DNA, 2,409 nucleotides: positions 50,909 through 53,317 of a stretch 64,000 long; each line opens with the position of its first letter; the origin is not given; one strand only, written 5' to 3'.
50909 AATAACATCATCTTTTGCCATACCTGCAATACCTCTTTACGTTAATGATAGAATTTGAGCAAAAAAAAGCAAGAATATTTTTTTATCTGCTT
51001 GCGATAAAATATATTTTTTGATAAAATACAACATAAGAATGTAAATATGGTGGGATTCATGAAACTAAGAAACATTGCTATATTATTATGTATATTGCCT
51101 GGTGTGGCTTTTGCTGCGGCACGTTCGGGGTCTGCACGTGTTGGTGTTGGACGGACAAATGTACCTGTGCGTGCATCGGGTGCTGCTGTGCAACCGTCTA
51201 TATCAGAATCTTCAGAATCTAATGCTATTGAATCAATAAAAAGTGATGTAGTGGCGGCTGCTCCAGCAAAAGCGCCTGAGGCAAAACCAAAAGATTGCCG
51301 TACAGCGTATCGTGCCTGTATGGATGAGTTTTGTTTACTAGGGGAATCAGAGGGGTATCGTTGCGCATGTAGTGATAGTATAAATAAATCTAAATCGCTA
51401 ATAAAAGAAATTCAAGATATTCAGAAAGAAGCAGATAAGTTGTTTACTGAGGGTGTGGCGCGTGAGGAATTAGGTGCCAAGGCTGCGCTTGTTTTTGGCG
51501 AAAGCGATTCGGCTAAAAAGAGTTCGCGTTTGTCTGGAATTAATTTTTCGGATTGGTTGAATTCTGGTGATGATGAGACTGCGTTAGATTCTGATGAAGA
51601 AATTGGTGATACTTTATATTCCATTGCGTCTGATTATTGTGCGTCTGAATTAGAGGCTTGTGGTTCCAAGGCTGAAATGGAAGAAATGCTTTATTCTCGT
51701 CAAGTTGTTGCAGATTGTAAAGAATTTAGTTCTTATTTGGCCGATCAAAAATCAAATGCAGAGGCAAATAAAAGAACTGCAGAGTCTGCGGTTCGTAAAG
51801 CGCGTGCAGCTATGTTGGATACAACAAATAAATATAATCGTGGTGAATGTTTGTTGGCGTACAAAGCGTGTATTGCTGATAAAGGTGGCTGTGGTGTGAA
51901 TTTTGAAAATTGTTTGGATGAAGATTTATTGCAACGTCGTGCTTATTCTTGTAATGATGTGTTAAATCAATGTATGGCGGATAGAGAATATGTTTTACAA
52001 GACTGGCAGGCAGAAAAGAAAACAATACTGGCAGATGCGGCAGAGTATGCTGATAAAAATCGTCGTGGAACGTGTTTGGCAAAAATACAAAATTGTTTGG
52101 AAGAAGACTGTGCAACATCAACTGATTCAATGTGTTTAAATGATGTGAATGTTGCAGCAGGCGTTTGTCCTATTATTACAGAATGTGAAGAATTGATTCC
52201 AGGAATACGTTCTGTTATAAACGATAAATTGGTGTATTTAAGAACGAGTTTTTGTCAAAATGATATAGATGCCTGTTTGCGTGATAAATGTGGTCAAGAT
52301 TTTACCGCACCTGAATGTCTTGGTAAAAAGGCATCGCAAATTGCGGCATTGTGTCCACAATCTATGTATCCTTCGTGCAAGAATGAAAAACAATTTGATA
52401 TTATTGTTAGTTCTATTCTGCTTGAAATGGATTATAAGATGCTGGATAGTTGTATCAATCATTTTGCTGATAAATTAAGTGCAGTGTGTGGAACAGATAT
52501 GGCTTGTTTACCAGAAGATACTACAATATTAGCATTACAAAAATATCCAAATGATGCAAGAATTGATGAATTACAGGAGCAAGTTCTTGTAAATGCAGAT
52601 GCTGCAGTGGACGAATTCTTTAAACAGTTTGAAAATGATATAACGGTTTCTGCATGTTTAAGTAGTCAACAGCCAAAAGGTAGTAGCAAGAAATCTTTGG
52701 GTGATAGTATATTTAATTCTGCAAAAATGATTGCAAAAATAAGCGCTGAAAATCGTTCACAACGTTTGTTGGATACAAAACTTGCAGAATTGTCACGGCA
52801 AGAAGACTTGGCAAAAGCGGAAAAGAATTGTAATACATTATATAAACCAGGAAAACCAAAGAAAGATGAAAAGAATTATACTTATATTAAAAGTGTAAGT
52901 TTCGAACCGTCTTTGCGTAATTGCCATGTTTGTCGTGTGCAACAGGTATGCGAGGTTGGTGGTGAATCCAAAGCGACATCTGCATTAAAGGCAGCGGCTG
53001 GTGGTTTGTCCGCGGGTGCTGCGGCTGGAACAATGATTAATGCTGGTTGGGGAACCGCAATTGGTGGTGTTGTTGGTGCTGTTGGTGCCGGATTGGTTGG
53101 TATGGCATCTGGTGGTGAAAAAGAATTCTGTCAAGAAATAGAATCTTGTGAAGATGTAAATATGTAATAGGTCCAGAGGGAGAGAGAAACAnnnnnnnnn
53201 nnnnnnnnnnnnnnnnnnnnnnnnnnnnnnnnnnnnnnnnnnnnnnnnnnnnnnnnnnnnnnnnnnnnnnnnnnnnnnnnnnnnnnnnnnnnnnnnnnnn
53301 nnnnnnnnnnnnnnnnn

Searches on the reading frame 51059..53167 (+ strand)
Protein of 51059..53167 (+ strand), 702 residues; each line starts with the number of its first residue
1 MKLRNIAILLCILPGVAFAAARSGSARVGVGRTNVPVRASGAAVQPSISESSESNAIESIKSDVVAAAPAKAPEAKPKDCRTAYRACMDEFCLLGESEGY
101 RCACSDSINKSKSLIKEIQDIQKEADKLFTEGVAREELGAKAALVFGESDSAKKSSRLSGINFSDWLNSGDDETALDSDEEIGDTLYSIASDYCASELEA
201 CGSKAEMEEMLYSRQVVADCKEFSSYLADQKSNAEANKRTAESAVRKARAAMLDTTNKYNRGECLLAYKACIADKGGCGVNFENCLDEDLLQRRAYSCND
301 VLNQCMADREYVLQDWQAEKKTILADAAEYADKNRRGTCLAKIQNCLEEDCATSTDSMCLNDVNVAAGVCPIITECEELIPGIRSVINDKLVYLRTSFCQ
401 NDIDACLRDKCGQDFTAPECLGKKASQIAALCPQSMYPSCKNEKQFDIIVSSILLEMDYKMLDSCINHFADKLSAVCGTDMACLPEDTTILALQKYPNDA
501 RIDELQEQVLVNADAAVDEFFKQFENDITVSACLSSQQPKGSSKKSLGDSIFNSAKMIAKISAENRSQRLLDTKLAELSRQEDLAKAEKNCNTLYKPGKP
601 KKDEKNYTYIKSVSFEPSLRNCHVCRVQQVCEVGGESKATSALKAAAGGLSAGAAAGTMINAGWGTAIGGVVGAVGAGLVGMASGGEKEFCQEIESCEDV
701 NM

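Call 6: search_protein_families(library=pfam, proteins=[window:51059-53167:+], max_evalue=1)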
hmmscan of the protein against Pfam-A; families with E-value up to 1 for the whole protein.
window:51059-53167:+ (702 aa): 1 family
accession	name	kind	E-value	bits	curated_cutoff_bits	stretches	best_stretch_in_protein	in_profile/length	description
PF24999.1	LAMB4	-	0.15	12.4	27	1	107-129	30-52/66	Laminin subunit beta-4-like domain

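Call 7: search_protein_families(library=ncbifam, proteins=[window:51059-53167:+], max_evalue=1)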
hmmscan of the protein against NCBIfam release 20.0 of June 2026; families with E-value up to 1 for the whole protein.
window:51059-53167:+ (702 aa): 1 family
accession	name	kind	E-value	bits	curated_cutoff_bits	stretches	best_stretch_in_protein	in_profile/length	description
NF053611.1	YiaD_Gzip_OmpA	equivalog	0.13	12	175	0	629-683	11-70/206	YiaD family glycine zipper/OmpA-like lipoprotein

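Call 10: find_homologous_proteins(query=window:51059-53167:+, max_evalue=0.001)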
Query window:51059-53167:+ (702 aa): 991 proteins with E <= 0.001 among 8000 candidates; the best 120 are listed.
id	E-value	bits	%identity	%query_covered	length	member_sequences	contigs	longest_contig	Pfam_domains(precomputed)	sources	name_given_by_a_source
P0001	0.0e+0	1554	100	100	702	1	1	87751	-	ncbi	-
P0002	0.0e+0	1210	77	100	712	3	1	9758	-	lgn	-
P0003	0.0e+0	1106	70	100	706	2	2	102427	-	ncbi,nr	ncbi:MAG: hypothetical protein MJ170_01340 [Alphaproteobacteria bacterium]|nr:hypothetical protein [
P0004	0.0e+0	1061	68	100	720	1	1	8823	-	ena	-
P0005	0.0e+0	1058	67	100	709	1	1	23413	-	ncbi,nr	ncbi:MAG: hypothetical protein KBS86_01085 [Proteobacteria bacterium]|nr:hypothetical protein [Candi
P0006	0.0e+0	1056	67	100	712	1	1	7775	-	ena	-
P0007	0.0e+0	1055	67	100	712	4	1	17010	-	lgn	-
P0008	0.0e+0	1054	67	100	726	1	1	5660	-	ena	-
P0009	0.0e+0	1053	67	100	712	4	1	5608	-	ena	-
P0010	0.0e+0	1053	67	100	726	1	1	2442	-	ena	-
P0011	0.0e+0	1053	67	100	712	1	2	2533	-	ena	-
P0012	0.0e+0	1051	66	100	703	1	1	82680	-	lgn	-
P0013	0.0e+0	1048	65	100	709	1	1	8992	-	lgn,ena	-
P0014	0.0e+0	1048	66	100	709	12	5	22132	-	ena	-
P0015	0.0e+0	1045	67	100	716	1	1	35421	-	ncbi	-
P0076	0.0e+0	1033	65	100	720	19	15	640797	-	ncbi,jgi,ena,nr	ncbi:MAG: hypothetical protein E7007_00090 [Alphaproteobacteria bacterium]|nr:hypothetical protein [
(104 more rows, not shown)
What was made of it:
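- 51059..53167 (+): P4: 702-aa paralog with signal peptide, short tail, helical core carrying 36 invariant Cys, and a C-terminal beta-sheet clamping a glycine-zipper-like hydrophobic hairpin. 991 homologs (call 10).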

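Call 13: find_encoding_contigs(protein=P0001, flank=10000, max_places=3)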
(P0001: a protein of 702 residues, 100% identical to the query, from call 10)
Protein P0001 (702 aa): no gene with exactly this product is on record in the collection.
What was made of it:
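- Tried and rejected: The exact look-up of the window's own P4 (call 13) found no record.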

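Call 14: find_encoding_contigs(protein=P0076, flank=10000, max_places=3)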
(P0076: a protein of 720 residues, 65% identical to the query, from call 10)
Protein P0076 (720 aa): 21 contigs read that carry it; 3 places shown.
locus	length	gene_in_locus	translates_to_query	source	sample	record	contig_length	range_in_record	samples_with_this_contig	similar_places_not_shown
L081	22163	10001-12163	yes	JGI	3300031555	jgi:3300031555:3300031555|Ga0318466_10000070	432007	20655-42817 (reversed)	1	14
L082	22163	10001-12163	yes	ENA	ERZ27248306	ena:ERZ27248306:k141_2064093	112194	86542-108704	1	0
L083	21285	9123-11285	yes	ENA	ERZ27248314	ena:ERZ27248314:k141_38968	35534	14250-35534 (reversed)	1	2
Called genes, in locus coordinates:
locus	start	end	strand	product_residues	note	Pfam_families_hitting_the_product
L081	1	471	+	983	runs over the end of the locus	-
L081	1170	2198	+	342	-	PF01193:RNA_pol_L, PF01000:RNA_pol_A_bac, PF03118:RNA_pol_A_CTD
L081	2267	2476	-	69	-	-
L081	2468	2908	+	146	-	PF01196:Ribosomal_L17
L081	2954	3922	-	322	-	-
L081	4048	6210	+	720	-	-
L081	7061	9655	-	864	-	-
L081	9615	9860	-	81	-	PF01176:eIF-1a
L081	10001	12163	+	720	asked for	-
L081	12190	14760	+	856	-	-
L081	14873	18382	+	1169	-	PF01855:POR_N, PF17147:PFOR_II, PF01558:POR, PF10371:EKR, PF12837:Fer4_6 (weak), PF12838:Fer4_7, PF13187:Fer4_9 (weak), PF02775:TPP_enzyme_C, +5 more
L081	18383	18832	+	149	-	-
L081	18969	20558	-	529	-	PF13091:PLDc_2, PF00614:PLDc (weak)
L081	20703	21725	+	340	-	PF00106:adh_short (faint), PF01073:3Beta_HSD, PF01370:Epimerase, PF02719:Polysacc_synt_2, PF04321:RmlD_sub_bind, PF13460:NAD_binding_10 (weak), PF16363:GDP_Man_Dehyd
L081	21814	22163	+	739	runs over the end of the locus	-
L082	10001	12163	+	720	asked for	-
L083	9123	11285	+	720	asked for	-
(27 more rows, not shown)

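Call 30: predict_structure(alignment_id=A1)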
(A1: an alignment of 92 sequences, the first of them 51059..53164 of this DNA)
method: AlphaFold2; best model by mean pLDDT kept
length: 702 residues; sequences in the alignment: 92
mean_pLDDT: 74.6   pTM: 0.35
mean pLDDT of the five models: 74.6, 74.2, 69.3, 69.0, 66.7
residues with pLDDT >= 90: 218; 70-90: 271; 50-70: 66; < 50: 147
segments of 3 or more residues with pLDDT < 50: 14-75, 144-164, 166-178, 635-637, 644-685
pLDDT, mean of each block of 10 residues (from residue 1): 67 49 36 33 34 34 40 57 91 71 87 90 89 73 48 44 43 47 87 90 89 91 90 91 84 70 93 93 95 94 89 95 93 89 89 72 90 93 88 81 86 80 78 82 75 70 73 75 81 93 93 91 77 60 65 83 88 93 92 92 88 90 91 58 44 35 33 35 53 88 80
secondary structure, 60 per line:
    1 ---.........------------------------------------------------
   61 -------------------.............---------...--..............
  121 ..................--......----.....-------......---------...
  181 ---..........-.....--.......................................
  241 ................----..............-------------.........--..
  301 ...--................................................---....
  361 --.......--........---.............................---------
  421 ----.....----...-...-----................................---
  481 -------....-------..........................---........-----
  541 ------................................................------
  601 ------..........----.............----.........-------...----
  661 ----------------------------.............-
elements in order (helices of 4 or more, strands of 3 or more residues): H4-12 H80-92 H107-138 H141-146 H151-155 H163-168 H184-193 H195-199 H202-256 H261-274 H288-296 H299-303 H306-353 H357-360 H363-369 H372-379 H383-411 H425-429 H446-477 H488-491 H499-524 H528-535 H547-594 E607-616 E621-633 H638-646 E689-701
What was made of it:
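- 51059..53167 (+): AF2 pLDDT 74.6 with core about 90 (call 30).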

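Call 33: fold_search(model_id=the predicted structure, library=pdb)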
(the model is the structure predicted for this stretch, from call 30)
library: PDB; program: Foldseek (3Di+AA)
matches with E <= 10: 12; with E <= 0.001: 0
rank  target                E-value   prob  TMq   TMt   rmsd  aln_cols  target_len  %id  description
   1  7ux1_A                2.2e+00  0.02  0.08  0.07  34.0       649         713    9  EcMscK in an Open Conformation (released 2022-11-23)
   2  8ga6                  3.4e+00  0.04  0.10  0.14  38.5       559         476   12  Geometrically programmable nanomaterial construction using regularized protein building blocks (released 2024-03-13)
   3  6yt5_A                4.4e+00  0.03  0.10  0.11  42.2       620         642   11  Cryo-EM structure of T7 bacteriophage DNA translocation gp15-gp16 core complex intermediate assembly (released 2021-09-08)
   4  7r5k_A4               6.0e+00  0.01  0.08  0.08  36.7       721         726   11  Human nuclear pore complex (constricted) (released 2022-06-22)
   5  7k5c_A                6.8e+00  0.01  0.08  0.09  58.4       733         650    9  Structure of T7 DNA ejectosome periplasmic tunnel (released 2021-07-28)
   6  9ngm_A                7.4e+00  0.02  0.07  0.08  35.8       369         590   11  CryoEM structure of human ABCD3 (released 2025-12-17)
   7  9g33_UJ               7.8e+00  0.01  0.07  0.04  34.6       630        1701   11  Stalled 90S - Utp23-Krr1-deltaC3 (released 2025-06-18)
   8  8co1_A1               8.5e+00  0.18  0.05  0.06  11.0        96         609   10  Type II Secretion System (released 2024-04-10)
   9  9lwa_B                8.5e+00  0.16  0.04  0.19   9.1        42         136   14  Bacteriophage Mycofy1 distal head-to-tail interface (C6 symmetry) (released 2025-04-16)
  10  4nfa                  9.3e+00  0.07  0.05  0.13  14.7        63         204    6  Structure of the C-terminal doamin of Knl1 (released 2014-03-19)
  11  5c8g_A                9.3e+00  0.04  0.05  0.22  20.7       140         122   16  Crystal Structure Analysis of PP-BRD20 from Tb427tmp complexed with BI-2536 (released 2015-07-22)
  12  6eci_T                9.7e+00  0.06  0.04  0.17  11.8        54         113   11  Structure of the FAD binding protein MSMEG_5243 from Mycobacterium smegmatis (released 2018-12-26)

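Call 34: search_solved_structures(query=A1, max_evalue=1)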
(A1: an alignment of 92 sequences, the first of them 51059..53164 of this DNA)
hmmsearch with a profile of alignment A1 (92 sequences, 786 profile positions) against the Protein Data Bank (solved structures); distinct sequences matched with E-value up to 1: 0.
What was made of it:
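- On Any protein of known 3D structure: Profile of 92 sequences against the PDB: 0 hits at E<=1 (call 34).
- There are no matches to metalloprotein families (calls 6, 7, 34).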

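Call 35: search_protein_representatives(alignment_id=A1)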
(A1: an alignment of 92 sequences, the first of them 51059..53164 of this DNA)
Query: 92 sequences, 786 profile positions. Proteins with E-value up to 0.001 (for the whole library): 989; up to 1e-10: 818; up to 1e-30: 544. The best 150 are listed.
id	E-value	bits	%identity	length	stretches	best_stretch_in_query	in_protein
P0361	1.9e-288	975.8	-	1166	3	3-610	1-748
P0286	5.4e-279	944.5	-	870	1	13-767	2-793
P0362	1.1e-259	880.7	-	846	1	3-748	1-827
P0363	6.7e-255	864.9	-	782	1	3-748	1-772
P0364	7.8e-251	851.4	-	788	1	3-754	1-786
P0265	1.1e-238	811.2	-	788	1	3-540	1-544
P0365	1.0e-234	798.1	-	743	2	97-556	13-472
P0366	8.3e-231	785.2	-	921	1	39-783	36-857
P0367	1.3e-230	784.5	-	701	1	173-759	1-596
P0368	2.3e-228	777.1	-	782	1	3-745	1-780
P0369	2.4e-226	770.4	-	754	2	3-556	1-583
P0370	1.2e-222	758.2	-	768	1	9-719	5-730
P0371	2.5e-216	737.3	-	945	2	3-557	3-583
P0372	5.9e-207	706.3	-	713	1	18-745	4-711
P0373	1.8e-204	698.1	-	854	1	88-786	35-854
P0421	1.5e-109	384.1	-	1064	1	86-783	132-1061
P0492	4.4e-89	316.5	-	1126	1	5-700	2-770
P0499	5.6e-88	312.8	-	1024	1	6-623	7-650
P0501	2.7e-87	310.6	-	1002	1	6-760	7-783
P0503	6.7e-87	309.3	-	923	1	10-774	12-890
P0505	1.5e-86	308.1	-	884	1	3-523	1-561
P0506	1.7e-86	308.0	-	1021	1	3-677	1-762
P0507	3.8e-86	306.8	-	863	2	391-700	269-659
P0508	4.1e-86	306.7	-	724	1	4-612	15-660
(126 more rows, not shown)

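Call 36: find_related_loci(query=A1, collection=genome_contigs, flank=8000)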
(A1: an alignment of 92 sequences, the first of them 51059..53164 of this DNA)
Query A1 (702 aa) in genome_contigs; peptide patterns used: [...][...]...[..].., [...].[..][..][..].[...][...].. (x = any residue, [..] = any of these).
598 stretches matched a pattern (row limit reached: there are more); 564 encode a relative of the query (tblastn E <= 1e-3); the best 80 are kept; 80 distinct loci.
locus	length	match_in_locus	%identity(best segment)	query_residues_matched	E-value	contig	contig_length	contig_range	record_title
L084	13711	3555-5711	66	1-702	0e+0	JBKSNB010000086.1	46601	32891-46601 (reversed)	MAG: Alphaproteobacteria bacterium isolate KH370_54 k141_766001, whole genome shotgun sequence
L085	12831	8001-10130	66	1-702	0e+0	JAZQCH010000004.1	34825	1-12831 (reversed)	MAG: Candidatus Enterousia sp. isolate T1900044638_TS20190104.MAGScoT_cleanbin_000052 SGB_1211_k141_592585, whole genome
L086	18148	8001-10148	67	1-702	0e+0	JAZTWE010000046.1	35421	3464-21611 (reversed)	MAG: Candidatus Enterousia sp. isolate T1900045334_YK20190023.MAGScoT_cleanbin_000100 SGB_6575_k141_4023851, whole genom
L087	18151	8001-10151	63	1-702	0e+0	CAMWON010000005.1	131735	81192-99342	MAG TPA_asm: uncultured Alphaproteobacteria bacterium isolate SRR14411251_bin.18_metawrap_v1.3_MAG genome assembly, cont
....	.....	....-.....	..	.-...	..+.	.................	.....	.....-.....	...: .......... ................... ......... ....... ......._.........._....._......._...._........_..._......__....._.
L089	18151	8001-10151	65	1-702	0e+0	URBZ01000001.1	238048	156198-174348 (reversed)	uncultured Rickettsiales bacterium isolate UMGS860 genome assembly, contig: NODE_4_length_238048_cov_6.154912, whole gen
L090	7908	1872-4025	63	1-702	0e+0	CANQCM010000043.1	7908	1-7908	MAG: uncultured Alphaproteobacteria bacterium isolate Lapin-005__bin117 genome assembly, contig: Lapin-005__NODE_12892_l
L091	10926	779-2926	65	1-702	0e+0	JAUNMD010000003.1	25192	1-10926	MAG: Pseudomonadota bacterium isolate S31M_St_19 NODE_510_length_25192_cov_5.336595, whole genome shotgun sequence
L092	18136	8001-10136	65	1-702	0e+0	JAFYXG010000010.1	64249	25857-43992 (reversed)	MAG: Alphaproteobacteria bacterium isolate RGIG7505 Water_buffalos_Colon.Co__c1009779, whole genome shotgun sequence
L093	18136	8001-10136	64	1-702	0e+0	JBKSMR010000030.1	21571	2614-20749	MAG: Alphaproteobacteria bacterium isolate 125_22-69 k141_1779805, whole genome shotgun sequence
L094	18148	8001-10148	64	1-702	0e+0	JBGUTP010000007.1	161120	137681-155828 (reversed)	MAG: Candidatus Enterousia sp. isolate fecal_MAG_67 fecal_MAG_67_contig_0007, whole genome shotgun sequence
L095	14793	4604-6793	64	1-702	0e+0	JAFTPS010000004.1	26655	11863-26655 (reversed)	MAG: Alphaproteobacteria bacterium isolate RGIG4037 Roe_deer_Cecum-5__c1258, whole genome shotgun sequence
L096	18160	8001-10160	65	1-702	0e+0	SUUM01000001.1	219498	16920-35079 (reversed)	MAG: Alphaproteobacteria bacterium isolate SIG46 NODE_180_length_219498_cov_7.274562, whole genome shotgun sequence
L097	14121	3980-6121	65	1-702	0e+0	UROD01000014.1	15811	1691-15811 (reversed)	uncultured Rickettsiales bacterium isolate UMGS1180 genome assembly, contig: NODE_990_length_15811_cov_2.415017, whole g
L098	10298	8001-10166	65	1-702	0e+0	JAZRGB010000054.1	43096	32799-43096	MAG: Candidatus Enterousia sp. isolate T1900045493_YK20190187.MAGScoT_cleanbin_000028 SGB_7394_k141_214130, whole genome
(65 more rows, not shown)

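Call 46: fold_search(model_id=the predicted structure, library=viral)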
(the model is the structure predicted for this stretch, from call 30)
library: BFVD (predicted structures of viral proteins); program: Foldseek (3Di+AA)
matches with E <= 10: 84; with E <= 0.001: 0
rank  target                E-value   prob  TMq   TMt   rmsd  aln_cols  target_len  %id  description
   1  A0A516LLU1            6.6e-02  0.33  0.12  0.12  29.6       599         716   12  (no name in the UniProt tables at hand)
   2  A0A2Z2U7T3            1.3e-01  0.16  0.11  0.11  47.7       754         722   10  Putative internal virion protein C [Ralstonia phage RPSC1]
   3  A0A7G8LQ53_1          2.1e-01  0.11  0.08  0.07  38.6       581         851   15  (no name in the UniProt tables at hand)
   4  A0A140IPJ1            3.1e-01  0.13  0.10  0.06  45.1       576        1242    9  Tyrosine-protein kinase transforming protein Fps [Avian leukosis and sarcoma virus]
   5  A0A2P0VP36            3.4e-01  0.08  0.08  0.07  58.5       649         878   15  Uncharacterized protein [Tetraselmis virus 1]
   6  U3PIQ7                6.0e-01  0.06  0.08  0.07  43.9       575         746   11  Internal virion protein [Burkholderia phage JG068]
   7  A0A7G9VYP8            6.8e-01  0.08  0.10  0.08  31.0       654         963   12  Putative internal virion protein B [Acinetobacter phage Aristophanes]
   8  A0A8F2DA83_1          7.8e-01  0.08  0.10  0.09  49.0       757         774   14  Tape measure protein [Gordonia phage VanLee]
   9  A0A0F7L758            8.9e-01  0.14  0.14  0.13  29.8       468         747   12  Uncharacterized protein [uncultured marine virus]
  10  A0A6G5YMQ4            8.9e-01  0.10  0.12  0.10  31.7       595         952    9  (no name in the UniProt tables at hand)
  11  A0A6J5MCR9            8.9e-01  0.06  0.09  0.11  42.4       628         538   11  Uncharacterized protein [uncultured Caudovirales phage]
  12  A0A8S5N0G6            1.7e+00  0.15  0.06  0.07  18.1       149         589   15  Uncharacterized protein [Siphoviridae sp. ctZi05]
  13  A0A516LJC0            1.9e+00  0.06  0.11  0.09  55.2       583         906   13  (no name in the UniProt tables at hand)
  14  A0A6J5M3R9            2.0e+00  0.30  0.16  0.17  16.1       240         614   11  Uncharacterized protein [uncultured Caudovirales phage]
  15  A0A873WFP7            2.4e+00  0.06  0.14  0.13  33.6       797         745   10  Internal virion protein [Providencia phage PSTNGR1]
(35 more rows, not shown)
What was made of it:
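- On Any protein of known 3D structure: BFVD best E=0.066, TM 0.12 (call 46).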
